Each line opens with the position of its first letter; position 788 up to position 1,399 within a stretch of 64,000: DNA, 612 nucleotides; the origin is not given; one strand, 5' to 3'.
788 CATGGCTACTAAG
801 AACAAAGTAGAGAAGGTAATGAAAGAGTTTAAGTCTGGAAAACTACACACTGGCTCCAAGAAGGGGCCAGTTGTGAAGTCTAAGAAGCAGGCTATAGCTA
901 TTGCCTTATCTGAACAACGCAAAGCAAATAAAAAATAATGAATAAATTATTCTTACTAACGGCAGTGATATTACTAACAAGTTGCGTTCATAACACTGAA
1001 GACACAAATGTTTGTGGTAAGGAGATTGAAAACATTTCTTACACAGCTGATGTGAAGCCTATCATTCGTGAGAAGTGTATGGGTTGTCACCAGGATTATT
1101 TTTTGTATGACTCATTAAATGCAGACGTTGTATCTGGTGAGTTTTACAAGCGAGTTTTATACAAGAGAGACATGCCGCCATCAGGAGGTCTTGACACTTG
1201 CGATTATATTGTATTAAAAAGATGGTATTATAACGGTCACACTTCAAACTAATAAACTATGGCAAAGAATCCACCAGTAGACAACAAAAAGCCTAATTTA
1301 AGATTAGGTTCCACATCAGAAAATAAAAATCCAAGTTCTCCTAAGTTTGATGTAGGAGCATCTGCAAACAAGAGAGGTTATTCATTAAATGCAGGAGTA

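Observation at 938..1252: Phage-borne lipoprotein cytochrome c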

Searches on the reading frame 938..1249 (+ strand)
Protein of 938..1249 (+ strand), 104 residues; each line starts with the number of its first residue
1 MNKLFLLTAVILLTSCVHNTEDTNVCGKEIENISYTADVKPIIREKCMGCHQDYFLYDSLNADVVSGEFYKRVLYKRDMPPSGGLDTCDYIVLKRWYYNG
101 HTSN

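Call 3: search_protein_families(library=pfam, proteins=[window:938-1249:+], max_evalue=10)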
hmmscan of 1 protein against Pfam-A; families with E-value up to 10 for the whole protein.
window:938-1249:+ (104 aa): 1 family
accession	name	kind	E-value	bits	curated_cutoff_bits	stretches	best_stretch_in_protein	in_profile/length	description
PF22297.1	PccH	-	0.083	13.4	24.4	1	35-53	2-20/133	PccH Cytochrome c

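Call 4: search_protein_families(library=ncbifam, proteins=[window:938-1249:+], max_evalue=10)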
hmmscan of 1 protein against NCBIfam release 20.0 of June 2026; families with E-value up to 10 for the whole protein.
window:938-1249:+ (104 aa): 2 families
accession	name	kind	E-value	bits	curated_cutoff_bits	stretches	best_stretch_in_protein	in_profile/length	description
NF045774.1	cytochro_C551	exception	0.0014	18.6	118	1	5-52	8-55/110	cytochrome c551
NF041445.1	blaRATA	exception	0.062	12.4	660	1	1-34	1-36/302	RATA family class A beta-lactamase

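Call 5: search_protein_families(library=phrogs, proteins=[window:938-1249:+], max_evalue=10)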
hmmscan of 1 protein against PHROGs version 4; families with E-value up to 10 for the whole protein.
window:938-1249:+ (104 aa): 2 families
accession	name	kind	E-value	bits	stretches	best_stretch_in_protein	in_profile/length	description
phrog_18486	-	unknown function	0.056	14.7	1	11-36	7-32/63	-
phrog_1119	-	moron, auxiliary metabolic gene and host takeover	0.067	14.6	1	1-31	1-31/78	Cor superinfection exclusion protein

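Call 6: find_homologous_proteins(query=window:938-1249:+, max_evalue=0.01)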
Query window:938-1249:+ (104 aa): 18 proteins with E <= 0.01 among 20 candidates.
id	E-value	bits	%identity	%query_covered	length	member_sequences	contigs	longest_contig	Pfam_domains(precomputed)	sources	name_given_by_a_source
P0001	1.6e-62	226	93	100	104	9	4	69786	-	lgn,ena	-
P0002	4.8e-54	199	81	100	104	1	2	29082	-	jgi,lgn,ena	jgi:hypothetical protein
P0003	8.8e-54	198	80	100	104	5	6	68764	-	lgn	-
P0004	7.3e-44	166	71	95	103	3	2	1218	-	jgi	-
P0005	1.1e-43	165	69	95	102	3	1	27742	-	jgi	jgi:hypothetical protein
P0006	2.0e-36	142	58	98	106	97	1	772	-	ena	-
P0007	2.3e-36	142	58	98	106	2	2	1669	-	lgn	-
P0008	3.4e-36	141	57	98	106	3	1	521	-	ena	-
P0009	4.7e-36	141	62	96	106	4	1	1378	-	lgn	-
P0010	1.1e-35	140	60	97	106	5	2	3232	-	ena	-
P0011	1.3e-35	139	62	95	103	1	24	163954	-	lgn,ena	-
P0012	2.2e-35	139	59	95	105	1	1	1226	-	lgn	-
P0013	6.6e-35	137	57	97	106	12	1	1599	-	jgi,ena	jgi:hypothetical protein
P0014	7.9e-35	137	58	100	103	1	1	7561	-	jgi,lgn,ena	jgi:hypothetical protein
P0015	2.7e-33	132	63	91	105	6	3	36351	-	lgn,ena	-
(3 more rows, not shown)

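Call 7: search_solved_structures(query=window:938-1249:+, max_evalue=10, show_alignments=3)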
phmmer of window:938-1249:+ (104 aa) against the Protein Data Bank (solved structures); distinct sequences matched with E-value up to 10: 2.
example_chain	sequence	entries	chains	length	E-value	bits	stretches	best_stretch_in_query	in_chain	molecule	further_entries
4rlr_A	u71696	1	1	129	0.79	13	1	33-52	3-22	Cytochrome c, 1 heme-binding site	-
8rv0_Y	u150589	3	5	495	0.93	12.8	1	20-55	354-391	Octaheme cytochrome c nitrite reductase | Octaheme nitrite c cytochrome c reductase | Octaheme nitrite reductase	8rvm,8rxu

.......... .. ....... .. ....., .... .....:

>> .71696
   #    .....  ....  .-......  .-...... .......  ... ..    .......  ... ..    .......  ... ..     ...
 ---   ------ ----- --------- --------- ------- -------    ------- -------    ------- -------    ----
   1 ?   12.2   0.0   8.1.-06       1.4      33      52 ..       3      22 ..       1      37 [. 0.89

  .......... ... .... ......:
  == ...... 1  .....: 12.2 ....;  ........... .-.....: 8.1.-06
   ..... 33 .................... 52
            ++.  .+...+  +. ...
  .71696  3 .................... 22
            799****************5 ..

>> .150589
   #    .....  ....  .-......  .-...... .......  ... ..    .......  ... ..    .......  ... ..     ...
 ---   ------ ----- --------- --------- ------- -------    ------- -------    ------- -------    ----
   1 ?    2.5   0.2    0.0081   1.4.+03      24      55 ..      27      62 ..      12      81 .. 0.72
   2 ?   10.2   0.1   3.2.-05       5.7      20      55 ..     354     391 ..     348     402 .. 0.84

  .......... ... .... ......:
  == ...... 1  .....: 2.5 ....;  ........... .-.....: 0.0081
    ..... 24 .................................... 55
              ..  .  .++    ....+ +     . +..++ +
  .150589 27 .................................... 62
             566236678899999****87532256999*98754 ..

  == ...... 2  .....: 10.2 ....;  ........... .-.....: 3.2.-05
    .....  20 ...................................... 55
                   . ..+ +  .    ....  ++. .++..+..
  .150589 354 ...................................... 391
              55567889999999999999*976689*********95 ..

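Call 11: search_solved_structures(query=A1, max_evalue=10, show_alignments=4)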
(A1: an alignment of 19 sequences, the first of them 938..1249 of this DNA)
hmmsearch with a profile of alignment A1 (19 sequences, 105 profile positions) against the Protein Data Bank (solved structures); distinct sequences matched with E-value up to 10: 1.
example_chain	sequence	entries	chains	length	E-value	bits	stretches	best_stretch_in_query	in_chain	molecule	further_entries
4rlr_A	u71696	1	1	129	1.2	12.7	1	33-54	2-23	Cytochrome c, 1 heme-binding site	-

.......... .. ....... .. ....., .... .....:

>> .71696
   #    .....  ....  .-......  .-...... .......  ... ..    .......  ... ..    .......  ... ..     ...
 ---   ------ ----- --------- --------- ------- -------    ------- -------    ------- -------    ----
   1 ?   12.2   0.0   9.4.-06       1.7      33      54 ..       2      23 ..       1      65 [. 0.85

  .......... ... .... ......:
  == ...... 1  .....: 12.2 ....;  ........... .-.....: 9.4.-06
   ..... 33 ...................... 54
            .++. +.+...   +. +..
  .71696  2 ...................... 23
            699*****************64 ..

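Call 18: find_encoding_contigs(protein=P0011, flank=10000, max_places=4)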
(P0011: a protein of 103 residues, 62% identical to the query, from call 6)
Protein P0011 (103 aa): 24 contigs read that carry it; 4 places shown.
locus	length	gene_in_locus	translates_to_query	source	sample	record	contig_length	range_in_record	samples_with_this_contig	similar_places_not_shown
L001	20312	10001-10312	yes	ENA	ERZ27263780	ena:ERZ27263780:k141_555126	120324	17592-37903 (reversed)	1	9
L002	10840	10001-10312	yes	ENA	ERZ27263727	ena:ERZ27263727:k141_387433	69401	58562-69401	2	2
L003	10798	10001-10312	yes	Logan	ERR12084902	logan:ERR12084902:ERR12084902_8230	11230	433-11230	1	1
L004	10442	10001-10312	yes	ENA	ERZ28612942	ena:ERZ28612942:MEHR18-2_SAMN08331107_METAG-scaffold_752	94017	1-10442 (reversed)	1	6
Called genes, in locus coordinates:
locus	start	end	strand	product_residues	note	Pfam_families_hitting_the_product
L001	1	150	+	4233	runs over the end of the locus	PF06414:Zeta_toxin (weak), PF13671:AAA_33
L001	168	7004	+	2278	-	-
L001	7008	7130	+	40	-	-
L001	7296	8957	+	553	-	PF09603:Fib_succ_major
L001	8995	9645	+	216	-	-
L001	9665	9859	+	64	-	-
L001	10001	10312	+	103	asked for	-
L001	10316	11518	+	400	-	PF25059:FN3_DSCAM-DSCAML_C (faint)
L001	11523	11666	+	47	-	-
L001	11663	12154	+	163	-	-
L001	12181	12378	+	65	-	-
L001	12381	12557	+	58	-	-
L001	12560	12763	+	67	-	-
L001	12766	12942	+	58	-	-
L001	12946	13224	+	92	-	-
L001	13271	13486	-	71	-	-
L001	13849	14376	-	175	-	-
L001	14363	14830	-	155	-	-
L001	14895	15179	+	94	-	-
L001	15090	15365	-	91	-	-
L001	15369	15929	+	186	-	-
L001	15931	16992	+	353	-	-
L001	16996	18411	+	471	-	-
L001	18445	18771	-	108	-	-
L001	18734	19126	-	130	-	-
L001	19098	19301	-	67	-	-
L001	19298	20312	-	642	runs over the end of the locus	-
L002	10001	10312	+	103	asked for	-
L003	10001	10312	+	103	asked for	-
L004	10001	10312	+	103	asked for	-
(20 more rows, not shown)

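Call 19: predict_structure(alignment_id=A1)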
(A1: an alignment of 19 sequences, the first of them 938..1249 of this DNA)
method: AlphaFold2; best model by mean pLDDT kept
length: 104 residues; sequences in the alignment: 19
mean_pLDDT: 61.7   pTM: 0.44
mean pLDDT of the five models: 61.7, 59.5, 57.7, 52.0, 44.8
residues with pLDDT >= 90: 0; 70-90: 21; 50-70: 75; < 50: 8
segments of 3 or more residues with pLDDT < 50: 17-20
pLDDT, mean of each block of 10 residues (from residue 1): 56 52 55 65 67 58 60 70 64 73 57
secondary structure, 60 per line:
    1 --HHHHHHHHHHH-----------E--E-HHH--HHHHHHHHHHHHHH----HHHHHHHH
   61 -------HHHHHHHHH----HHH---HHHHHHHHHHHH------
elements in order: H3-13 H35-48 H53-60 H68-76 H87-98

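Call 20: search_protein_representatives(alignment_id=A1)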
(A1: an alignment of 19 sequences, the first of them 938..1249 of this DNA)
Query: 19 sequences, 105 profile positions. Proteins with E-value up to 0.001 (for the whole library): 1029; up to 1e-10: 69; up to 1e-30: 0. The best 150 are listed.
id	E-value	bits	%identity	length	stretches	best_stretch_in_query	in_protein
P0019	2.3e-30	121.1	-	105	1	1-103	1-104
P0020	2.6e-28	114.5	-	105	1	1-104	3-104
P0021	1.7e-27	111.9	-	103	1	1-105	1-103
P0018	5.1e-27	110.4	-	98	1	20-105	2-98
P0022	2.7e-25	104.8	-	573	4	22-104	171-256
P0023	3.7e-25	104.4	-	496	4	26-101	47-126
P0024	1.9e-24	102.1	-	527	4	34-102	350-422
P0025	5.9e-24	100.5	-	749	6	23-100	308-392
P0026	5.3e-22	94.2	-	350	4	33-102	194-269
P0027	1.3e-20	89.8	-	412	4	8-100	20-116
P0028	2.4e-20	88.9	-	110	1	5-103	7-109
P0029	4.2e-20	88.1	-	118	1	2-103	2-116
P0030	5.8e-20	87.7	-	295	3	10-102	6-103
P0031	1.2e-18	83.5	-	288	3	27-103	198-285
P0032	2.0e-18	82.7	-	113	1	1-105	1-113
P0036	6.3e-16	74.7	-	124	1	4-105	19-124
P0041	4.2e-15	72.1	-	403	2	23-104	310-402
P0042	2.1e-14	69.8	-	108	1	1-104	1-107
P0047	4.3e-13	65.6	-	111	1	1-104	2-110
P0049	5.9e-13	65.2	-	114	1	4-104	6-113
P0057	2.2e-12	63.3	-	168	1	10-105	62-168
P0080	4.8e-11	59.0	-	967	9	79-101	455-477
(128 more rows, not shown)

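Call 21: search_protein_families(library=pfam, proteins=[P0022, P0023, P0025, P0028, P0029, P0032, P0036, P0041, P0057, P0080], max_evalue=0.01)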
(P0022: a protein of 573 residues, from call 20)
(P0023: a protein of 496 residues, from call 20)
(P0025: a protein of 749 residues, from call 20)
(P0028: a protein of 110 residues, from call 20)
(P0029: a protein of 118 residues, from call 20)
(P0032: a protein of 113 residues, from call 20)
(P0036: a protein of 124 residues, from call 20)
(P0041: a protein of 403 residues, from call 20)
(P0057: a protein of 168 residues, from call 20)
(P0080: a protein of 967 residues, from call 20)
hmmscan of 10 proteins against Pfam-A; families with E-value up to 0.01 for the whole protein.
P0022 (573 aa): 11 families
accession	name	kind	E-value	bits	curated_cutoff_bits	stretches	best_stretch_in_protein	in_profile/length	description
PF13442.11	Cytochrome_CBB3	-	2.2e-15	57.1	27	0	193-250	10-68/68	Cytochrome C oxidase, cbb3-type, subunit III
PF22297.1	PccH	-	8e-11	42.6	24.4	0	435-457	1-23/133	PccH Cytochrome c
PF14376.11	Haem_bd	-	5e-08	33.4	27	0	56-78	28-50/133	Haem-binding domain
PF22113.1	Mtrc-MtrF_II-IV_dom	-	1.2e-05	25.4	30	0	313-457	6-134/176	Outer membrane cytochrome MtrC/MtrF-like, domains II/IV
PF14522.11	Cytochrome_C7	-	1.7e-05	25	24.8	0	313-323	13-23/67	Cytochrome c7 and related cytochrome c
PF00034.26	Cytochrom_C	-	3e-05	25.7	21.3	0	444-458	8-22/90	Cytochrome c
PF11845.13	Tll0287-like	-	8.4e-05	23.5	24.1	0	438-457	94-113/144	Tll0287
PF14537.11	Cytochrom_c3_2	-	0.0002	22.2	25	0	313-326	26-39/79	Cytochrome c3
PF09699.15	Paired_CXXCH_1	-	0.00098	19.2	20.6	0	310-321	3-14/41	Doubled CXXCH motif (Paired_CXXCH_1)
PF21563.3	Mcp40H-20_sensor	-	0.005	17.6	27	0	439-458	81-101/112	Methyl-accepting chemotaxis sensory transducer, class 40H, sensor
PF09086.16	DUF1924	-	0.0062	17.3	22.5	0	313-324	26-37/96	Domain of unknown function (DUF1924)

P0023 (496 aa): 9 families
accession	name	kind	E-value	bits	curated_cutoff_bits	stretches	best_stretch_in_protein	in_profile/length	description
PF13442.11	Cytochrome_CBB3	-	3.6e-16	59.7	27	1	64-123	9-68/68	Cytochrome C oxidase, cbb3-type, subunit III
PF22297.1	PccH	-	5.4e-11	43.1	24.4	0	170-193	1-24/133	PccH Cytochrome c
PF14522.11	Cytochrome_C7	-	1.2e-06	28.6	24.8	0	181-192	42-53/67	Cytochrome c7 and related cytochrome c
PF09699.15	Paired_CXXCH_1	-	2.6e-06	27.5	20.6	0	432-444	5-17/41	Doubled CXXCH motif (Paired_CXXCH_1)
PF22113.1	Mtrc-MtrF_II-IV_dom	-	3.4e-06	27.1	30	0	426-450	74-99/176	Outer membrane cytochrome MtrC/MtrF-like, domains II/IV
PF11845.13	Tll0287-like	-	8.9e-06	26.6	24.1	0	52-81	87-116/144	Tll0287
PF14376.11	Haem_bd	-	9.7e-06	26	27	0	424-449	30-55/133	Haem-binding domain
PF14495.11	Cytochrom_C550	-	0.00048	20.3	27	0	431-448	32-49/136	Cytochrome c-550 domain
PF21631.3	A9CJY8-like_N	-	0.0029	17.5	27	0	188-203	9-24/45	A9CJY8-like, N-terminal domain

P0025 (749 aa): 11 families
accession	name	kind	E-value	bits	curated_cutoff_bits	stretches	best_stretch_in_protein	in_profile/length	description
PF13442.11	Cytochrome_CBB3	-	1.6e-19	70.4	27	0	323-386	6-61/68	Cytochrome C oxidase, cbb3-type, subunit III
PF22297.1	PccH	-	4.9e-16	59.4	24.4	0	404-426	1-23/133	PccH Cytochrome c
PF07635.16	PSCyt1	-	3.2e-14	53.7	22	1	60-110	3-59/59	Planctomycete cytochrome C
PF14376.11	Haem_bd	-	8.9e-08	32.6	27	0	318-337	29-48/133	Haem-binding domain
PF18962.6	Por_Secre_tail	-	2.4e-07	31.4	27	1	668-745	1-73/75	Secretion system C-terminal sorting domain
PF00034.26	Cytochrom_C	-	7.1e-07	30.9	21.3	0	584-596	7-19/90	Cytochrome c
PF11845.13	Tll0287-like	-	7.7e-06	26.8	24.1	0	491-512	90-114/144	Tll0287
PF03392.18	OS-D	-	1.8e-05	25.2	25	0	566-594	29-57/93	Insect pheromone-binding family, A10/OS-D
PF14522.11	Cytochrome_C7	-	0.00017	21.8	24.8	0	328-339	41-52/67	Cytochrome c7 and related cytochrome c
PF09699.15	Paired_CXXCH_1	-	0.0016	18.5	20.6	0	242-250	29-37/41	Doubled CXXCH motif (Paired_CXXCH_1)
PF22113.1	Mtrc-MtrF_II-IV_dom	-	0.0053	16.7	30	0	312-508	9-164/176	Outer membrane cytochrome MtrC/MtrF-like, domains II/IV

P0028 (110 aa): 0 families

P0029 (118 aa): 0 families

P0032 (113 aa): 0 families

P0036 (124 aa): 0 families

P0041 (403 aa): 9 families
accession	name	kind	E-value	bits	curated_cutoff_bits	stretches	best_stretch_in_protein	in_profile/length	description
PF07635.16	PSCyt1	-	2.2e-13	51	22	1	77-122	1-57/59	Planctomycete cytochrome C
PF13442.11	Cytochrome_CBB3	-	1.7e-11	44.7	27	1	325-396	4-68/68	Cytochrome C oxidase, cbb3-type, subunit III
PF00034.26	Cytochrom_C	-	3e-08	35.3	21.3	0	328-366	5-46/90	Cytochrome c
PF22297.1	PccH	-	0.00014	22.4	24.4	0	65-86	2-23/133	PccH Cytochrome c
PF07627.16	PSCyt3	-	0.00024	21.8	27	0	74-100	68-93/98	Protein of unknown function (DUF1588)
PF21827.1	New_glue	-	0.00027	21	31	1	6-63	6-65/94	New glue protein family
PF14376.11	Haem_bd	-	0.00031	21.1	27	0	318-340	25-47/133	Haem-binding domain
PF11845.13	Tll0287-like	-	0.00042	21.2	24.1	0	74-100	101-128/144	Tll0287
PF14522.11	Cytochrome_C7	-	0.0024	18.1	24.8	0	332-344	13-25/67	Cytochrome c7 and related cytochrome c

P0057 (168 aa): 1 family
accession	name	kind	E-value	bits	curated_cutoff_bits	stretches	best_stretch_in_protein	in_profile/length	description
PF13442.11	Cytochrome_CBB3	-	0.00086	20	27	1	97-160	9-67/68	Cytochrome C oxidase, cbb3-type, subunit III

P0080 (967 aa): 2 families
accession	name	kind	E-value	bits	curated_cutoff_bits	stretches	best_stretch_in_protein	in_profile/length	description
PF20038.5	HTH_59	-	1.2e-16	60.9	27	0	158-178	12-32/66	Helix-turn-helix domain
PF15193.11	FAM24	-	1.6e-06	29.2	27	0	168-189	40-61/69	FAM24 family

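Call 23: search_dna_similar(query=window:938-1249:+, collection=phages, mode=protein, max_evalue=0.01, max_rows=30)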
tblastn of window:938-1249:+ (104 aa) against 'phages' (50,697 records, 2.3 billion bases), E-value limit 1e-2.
No match.

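Call 25: find_related_loci(query=A1, collection=viral_contigs, flank=6000)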
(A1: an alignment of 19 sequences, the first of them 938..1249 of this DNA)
Query A1 (104 aa) in viral_contigs; peptide patterns used: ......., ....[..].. (x = any residue, [..] = any of these).
70 stretches matched a pattern; 3 encode a relative of the query (tblastn E <= 1e-3); 3 distinct loci.
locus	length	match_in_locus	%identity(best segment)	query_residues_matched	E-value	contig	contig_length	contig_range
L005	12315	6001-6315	59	3-104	2e-42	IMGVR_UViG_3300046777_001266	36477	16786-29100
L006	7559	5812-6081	58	15-103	3e-34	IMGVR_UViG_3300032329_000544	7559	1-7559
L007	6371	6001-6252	58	21-104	2e-34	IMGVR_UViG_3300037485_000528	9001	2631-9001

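Call 27: find_encoding_contigs(protein=P0001, flank=10000, max_places=3)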
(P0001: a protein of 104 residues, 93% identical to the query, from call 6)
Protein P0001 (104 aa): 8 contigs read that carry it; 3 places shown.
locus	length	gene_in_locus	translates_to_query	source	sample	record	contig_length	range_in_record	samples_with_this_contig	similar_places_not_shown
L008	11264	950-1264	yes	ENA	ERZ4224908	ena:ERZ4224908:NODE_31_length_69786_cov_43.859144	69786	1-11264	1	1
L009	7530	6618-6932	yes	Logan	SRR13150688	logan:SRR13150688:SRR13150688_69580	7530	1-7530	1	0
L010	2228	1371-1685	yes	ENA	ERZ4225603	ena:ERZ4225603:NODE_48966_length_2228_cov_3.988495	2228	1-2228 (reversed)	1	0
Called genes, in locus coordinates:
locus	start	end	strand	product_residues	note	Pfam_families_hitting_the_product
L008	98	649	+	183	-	-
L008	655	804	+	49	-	PF20106:DUF6496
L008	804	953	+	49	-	-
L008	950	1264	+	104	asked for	-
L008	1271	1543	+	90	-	-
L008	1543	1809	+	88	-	-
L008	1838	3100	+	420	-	-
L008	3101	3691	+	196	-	-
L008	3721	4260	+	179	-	PF01145:Band_7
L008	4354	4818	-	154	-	PF08774:VRR_NUC (faint)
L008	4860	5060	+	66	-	-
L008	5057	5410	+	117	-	-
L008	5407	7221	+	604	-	-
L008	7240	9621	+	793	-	-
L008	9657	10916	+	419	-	-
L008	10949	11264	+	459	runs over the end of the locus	-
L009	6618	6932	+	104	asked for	-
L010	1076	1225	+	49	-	PF20106:DUF6496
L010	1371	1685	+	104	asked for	-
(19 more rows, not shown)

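Call 28: find_encoding_contigs(protein=P0015, flank=8000, max_places=3)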
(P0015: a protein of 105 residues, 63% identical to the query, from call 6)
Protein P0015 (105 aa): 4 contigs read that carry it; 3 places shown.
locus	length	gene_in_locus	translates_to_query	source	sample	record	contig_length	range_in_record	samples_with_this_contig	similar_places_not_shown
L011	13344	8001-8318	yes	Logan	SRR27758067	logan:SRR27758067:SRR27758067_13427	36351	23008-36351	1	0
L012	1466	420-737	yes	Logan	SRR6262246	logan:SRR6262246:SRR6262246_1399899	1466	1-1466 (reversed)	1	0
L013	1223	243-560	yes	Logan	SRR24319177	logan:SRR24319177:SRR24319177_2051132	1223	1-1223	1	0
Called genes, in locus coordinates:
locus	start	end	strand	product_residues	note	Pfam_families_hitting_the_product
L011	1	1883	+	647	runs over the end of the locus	-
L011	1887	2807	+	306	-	-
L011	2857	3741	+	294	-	-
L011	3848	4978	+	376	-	-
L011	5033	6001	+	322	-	-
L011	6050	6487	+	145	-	-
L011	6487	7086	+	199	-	-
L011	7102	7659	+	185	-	-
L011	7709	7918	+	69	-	-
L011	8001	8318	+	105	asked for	-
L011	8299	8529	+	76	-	-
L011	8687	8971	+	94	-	-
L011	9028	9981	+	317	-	PF00149:Metallophos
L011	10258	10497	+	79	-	-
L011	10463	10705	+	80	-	-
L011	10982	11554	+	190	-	PF04404:ERF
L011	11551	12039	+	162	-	-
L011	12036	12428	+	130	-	-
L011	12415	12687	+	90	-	-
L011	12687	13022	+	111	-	-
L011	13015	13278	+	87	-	-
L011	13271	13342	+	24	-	?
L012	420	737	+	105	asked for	-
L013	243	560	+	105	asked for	-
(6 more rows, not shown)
